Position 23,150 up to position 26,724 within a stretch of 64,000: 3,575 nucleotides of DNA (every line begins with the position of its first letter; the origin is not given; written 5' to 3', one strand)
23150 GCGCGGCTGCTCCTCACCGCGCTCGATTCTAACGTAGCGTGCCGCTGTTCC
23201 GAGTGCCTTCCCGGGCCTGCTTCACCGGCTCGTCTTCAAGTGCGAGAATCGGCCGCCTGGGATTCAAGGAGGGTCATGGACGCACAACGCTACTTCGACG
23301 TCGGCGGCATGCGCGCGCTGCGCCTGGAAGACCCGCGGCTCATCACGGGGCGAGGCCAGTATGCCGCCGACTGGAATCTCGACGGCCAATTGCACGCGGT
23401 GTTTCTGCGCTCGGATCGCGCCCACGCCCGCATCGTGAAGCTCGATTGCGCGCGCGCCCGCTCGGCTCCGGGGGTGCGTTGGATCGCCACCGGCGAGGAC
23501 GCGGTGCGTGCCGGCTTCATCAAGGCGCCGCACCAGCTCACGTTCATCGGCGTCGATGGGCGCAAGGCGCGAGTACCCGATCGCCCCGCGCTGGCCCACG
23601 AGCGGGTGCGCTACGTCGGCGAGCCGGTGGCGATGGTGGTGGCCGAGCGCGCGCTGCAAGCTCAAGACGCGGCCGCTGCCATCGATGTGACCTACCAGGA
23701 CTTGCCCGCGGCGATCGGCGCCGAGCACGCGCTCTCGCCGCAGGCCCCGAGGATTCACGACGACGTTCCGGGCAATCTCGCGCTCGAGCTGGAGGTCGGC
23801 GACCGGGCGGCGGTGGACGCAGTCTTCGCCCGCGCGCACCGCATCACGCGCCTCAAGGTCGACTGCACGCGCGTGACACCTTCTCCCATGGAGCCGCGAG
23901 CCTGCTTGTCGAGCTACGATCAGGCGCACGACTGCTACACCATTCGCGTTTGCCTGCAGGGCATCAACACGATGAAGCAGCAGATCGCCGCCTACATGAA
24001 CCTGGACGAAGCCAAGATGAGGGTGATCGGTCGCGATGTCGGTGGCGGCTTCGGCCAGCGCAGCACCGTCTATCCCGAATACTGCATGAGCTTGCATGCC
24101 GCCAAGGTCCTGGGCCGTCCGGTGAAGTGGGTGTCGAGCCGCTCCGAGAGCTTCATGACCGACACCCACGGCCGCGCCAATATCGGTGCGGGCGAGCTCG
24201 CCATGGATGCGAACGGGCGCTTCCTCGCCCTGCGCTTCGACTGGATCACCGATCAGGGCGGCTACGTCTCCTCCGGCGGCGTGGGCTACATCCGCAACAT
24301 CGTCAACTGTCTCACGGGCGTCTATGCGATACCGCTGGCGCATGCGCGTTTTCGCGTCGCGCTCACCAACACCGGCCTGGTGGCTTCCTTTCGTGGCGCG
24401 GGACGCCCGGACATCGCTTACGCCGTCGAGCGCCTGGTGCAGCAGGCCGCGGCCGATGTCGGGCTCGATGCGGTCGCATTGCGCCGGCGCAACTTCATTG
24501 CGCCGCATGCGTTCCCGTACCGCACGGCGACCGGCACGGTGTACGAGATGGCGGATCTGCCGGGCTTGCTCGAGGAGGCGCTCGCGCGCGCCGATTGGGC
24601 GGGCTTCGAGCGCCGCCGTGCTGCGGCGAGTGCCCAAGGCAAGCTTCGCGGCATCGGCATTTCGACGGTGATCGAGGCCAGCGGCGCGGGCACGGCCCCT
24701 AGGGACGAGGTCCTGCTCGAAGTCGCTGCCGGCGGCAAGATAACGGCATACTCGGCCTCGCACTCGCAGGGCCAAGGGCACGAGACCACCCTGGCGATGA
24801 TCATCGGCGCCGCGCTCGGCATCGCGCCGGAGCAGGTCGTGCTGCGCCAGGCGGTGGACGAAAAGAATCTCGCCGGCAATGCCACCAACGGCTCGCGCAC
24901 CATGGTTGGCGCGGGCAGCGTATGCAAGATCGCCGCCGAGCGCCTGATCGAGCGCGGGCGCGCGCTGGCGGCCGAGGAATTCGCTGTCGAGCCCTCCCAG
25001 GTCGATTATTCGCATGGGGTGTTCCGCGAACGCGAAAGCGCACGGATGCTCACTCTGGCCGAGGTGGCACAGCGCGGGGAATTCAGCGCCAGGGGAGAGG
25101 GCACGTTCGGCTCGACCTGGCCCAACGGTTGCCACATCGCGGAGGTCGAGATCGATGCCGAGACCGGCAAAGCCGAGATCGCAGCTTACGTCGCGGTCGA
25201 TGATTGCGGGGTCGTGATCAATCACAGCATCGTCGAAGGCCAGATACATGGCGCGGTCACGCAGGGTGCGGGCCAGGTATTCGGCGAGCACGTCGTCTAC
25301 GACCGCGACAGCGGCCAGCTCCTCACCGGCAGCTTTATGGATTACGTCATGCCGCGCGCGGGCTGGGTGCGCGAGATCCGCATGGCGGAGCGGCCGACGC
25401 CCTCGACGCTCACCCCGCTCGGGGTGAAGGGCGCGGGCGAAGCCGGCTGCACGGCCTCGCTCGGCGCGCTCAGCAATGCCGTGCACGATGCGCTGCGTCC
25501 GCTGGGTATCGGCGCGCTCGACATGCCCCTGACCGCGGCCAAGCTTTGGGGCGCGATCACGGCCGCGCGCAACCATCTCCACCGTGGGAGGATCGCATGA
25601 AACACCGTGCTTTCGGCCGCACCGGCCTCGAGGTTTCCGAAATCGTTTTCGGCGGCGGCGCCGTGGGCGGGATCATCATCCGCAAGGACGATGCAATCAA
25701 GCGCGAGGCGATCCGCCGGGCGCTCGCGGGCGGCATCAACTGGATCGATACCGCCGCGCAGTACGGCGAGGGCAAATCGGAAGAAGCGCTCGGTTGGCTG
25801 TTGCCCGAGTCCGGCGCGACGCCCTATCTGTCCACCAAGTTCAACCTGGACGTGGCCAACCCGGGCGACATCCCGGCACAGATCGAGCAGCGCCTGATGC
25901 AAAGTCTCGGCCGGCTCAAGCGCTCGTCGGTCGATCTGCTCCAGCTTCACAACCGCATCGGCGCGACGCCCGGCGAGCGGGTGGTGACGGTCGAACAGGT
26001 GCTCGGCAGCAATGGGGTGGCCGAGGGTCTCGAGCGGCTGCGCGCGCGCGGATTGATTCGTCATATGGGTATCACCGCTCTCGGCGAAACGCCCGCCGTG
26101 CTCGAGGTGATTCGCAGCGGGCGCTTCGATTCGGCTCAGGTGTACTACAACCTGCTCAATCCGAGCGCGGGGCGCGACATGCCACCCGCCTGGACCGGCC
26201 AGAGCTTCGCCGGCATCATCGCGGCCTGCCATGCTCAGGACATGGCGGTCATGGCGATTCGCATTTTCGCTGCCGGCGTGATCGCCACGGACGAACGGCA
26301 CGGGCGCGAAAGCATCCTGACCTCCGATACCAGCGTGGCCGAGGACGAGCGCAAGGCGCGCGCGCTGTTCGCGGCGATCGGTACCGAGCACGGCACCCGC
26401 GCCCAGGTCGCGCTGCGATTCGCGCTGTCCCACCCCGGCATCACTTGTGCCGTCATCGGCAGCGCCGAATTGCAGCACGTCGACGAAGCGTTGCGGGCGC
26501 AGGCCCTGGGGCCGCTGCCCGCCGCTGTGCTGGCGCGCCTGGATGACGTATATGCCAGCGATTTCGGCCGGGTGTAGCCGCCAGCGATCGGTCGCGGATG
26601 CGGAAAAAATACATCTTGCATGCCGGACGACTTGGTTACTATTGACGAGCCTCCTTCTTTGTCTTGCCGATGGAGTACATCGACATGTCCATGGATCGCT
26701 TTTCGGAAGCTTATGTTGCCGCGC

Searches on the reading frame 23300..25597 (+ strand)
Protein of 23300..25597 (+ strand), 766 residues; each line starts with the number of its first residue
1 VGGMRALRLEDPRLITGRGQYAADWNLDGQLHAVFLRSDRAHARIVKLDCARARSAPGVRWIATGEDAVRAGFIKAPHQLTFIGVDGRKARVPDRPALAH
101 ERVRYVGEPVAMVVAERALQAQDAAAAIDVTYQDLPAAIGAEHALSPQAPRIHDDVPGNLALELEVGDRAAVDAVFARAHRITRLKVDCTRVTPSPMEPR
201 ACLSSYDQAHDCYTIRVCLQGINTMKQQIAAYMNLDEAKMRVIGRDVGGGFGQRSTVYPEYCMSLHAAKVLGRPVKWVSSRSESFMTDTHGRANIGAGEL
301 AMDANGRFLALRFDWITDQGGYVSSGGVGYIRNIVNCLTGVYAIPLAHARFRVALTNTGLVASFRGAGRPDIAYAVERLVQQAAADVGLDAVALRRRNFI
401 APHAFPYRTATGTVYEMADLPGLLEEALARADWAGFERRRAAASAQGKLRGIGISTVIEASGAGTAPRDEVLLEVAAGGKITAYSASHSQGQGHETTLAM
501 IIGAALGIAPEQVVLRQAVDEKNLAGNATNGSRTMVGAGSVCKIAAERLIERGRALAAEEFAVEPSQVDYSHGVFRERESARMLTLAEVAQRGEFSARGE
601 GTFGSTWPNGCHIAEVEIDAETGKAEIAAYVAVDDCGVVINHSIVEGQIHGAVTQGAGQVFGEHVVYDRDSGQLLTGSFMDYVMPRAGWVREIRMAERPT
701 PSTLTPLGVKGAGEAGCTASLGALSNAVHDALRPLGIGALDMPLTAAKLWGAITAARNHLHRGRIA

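Call 77: search_protein_families(library=pfam, proteins=[window:23300-25597:+], max_evalue=0.001)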
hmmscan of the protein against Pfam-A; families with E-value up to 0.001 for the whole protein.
window:23300-25597:+ (766 aa): 3 families
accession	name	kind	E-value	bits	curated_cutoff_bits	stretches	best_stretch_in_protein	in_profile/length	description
PF02738.23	MoCoBD_1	-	7.6e-64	215.6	27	1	152-399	1-244/244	Molybdopterin cofactor-binding domain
PF20256.3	MoCoBD_2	-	4.1e-63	214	27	1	427-687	2-279/283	Molybdopterin cofactor-binding domain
PF01315.27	Ald_Xan_dh_C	-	1.5e-22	80.5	31.3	1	16-136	1-110/110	Aldehyde oxidase and xanthine dehydrogenase, a/b hammerhead domain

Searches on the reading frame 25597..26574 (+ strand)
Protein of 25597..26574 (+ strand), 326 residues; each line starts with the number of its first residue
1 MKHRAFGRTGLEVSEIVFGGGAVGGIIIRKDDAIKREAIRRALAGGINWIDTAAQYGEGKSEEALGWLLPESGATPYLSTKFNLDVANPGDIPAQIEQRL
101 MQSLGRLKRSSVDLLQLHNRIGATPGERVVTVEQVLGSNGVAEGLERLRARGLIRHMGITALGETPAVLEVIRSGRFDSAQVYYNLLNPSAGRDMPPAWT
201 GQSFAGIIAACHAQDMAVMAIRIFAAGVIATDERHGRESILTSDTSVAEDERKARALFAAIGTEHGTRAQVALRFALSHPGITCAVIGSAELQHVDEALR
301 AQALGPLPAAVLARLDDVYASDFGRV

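Call 65: find_related_loci(query=window:25597-26574:+, collection=genome_contigs, flank=8000)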
Query window:25597-26574:+ (326 aa) in genome_contigs; peptide patterns used: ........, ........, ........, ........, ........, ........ (x = any residue, [..] = any of these).
235 stretches matched a pattern; 35 encode a relative of the query (tblastn E <= 1e-3); 35 distinct loci.
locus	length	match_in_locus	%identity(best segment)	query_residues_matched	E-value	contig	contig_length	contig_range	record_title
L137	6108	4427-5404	79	1-326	1e-175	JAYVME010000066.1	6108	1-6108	MAG: Betaproteobacteria bacterium isolate GL58_Down_metabat_138_sub GL58_Down_metabat_138_sub_65, whole genome shotgun s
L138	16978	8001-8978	79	1-326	2e-171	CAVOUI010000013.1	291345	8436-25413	MAG: uncultured beta proteobacterium isolate MFD10007.bin.2.149 genome assembly, contig: contig_29813, whole genome shot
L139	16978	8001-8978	75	1-326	1e-169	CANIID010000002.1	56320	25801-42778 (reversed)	MAG: Betaproteobacteria bacterium isolate RE-9nov16-207 genome assembly, contig: RE-9nov16-C836, whole genome shotgun se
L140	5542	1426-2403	77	1-326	7e-172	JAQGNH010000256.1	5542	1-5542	MAG: Betaproteobacteria bacterium isolate RYN_582 scaffold_304602, whole genome shotgun sequence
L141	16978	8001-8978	76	1-326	2e-169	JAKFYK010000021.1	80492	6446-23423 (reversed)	MAG: Betaproteobacteria bacterium isolate ND5_Bin_58 ND5_0000238, whole genome shotgun sequence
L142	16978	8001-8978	76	1-326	3e-169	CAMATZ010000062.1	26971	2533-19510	MAG: Bordetella parapertussis isolate MaH-04nov19-207 genome assembly, contig: MaH-04nov19-C4312, whole genome shotgun s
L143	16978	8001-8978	76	1-326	5e-168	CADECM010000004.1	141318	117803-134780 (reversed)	MAG: uncultured beta proteobacterium isolate Betaproteobacteria sp. RBC024 genome assembly, contig: MAG024_4, whole geno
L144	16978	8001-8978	75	1-326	2e-167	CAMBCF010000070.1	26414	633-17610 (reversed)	MAG: Bordetella parapertussis isolate TH-08apr19-38 genome assembly, contig: TH-08apr19-C4773, whole genome shotgun sequ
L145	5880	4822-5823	75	1-326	5e-169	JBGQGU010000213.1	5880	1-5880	MAG: Gammaproteobacteria bacterium isolate OBJ2_061818_090_2 k141_695915_length_5880_cov_19.7911, whole genome shotgun s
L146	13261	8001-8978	76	1-326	5e-167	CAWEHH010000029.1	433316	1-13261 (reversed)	MAG: uncultured beta proteobacterium isolate MFD02840.bin.2.98 genome assembly, contig: contig_47972, whole genome shotg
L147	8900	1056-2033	75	1-326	9e-167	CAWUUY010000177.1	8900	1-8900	MAG: uncultured Burkholderiales bacterium isolate HER22_SIP_1000_bin_49 genome assembly, contig: HER22_SP_1000_bin_49-re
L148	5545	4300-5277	77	1-326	1e-168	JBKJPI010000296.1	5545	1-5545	MAG: Burkholderiales bacterium isolate ant_bin.453 k117_4549838, whole genome shotgun sequence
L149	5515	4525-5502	75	1-326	1e-167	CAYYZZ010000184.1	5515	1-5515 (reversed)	MAG TPA_asm: uncultured Streptomycetaceae bacterium isolate SRP136066_co1_25 genome assembly, contig: NODE_25388_length_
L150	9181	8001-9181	74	1-326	2e-165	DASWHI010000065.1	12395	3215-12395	MAG TPA_asm: Burkholderiales bacterium isolate SMAG_U2838 k141_1885160, whole genome shotgun sequence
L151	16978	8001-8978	76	1-326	4e-165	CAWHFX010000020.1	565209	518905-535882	MAG: uncultured beta proteobacterium isolate MFD00392.bin.2.59 genome assembly, contig: contig_6708, whole genome shotgu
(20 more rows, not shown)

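Call 77: search_protein_families(library=pfam, proteins=[window:25597-26574:+], max_evalue=0.001)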
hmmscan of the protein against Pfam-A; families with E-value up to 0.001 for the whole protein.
window:25597-26574:+ (326 aa): 1 family
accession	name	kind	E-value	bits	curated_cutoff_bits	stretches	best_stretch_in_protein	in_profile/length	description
PF00248.27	Aldo_ket_red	-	1.8e-37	129.4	24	1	15-319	1-290/291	Aldo/keto reductase family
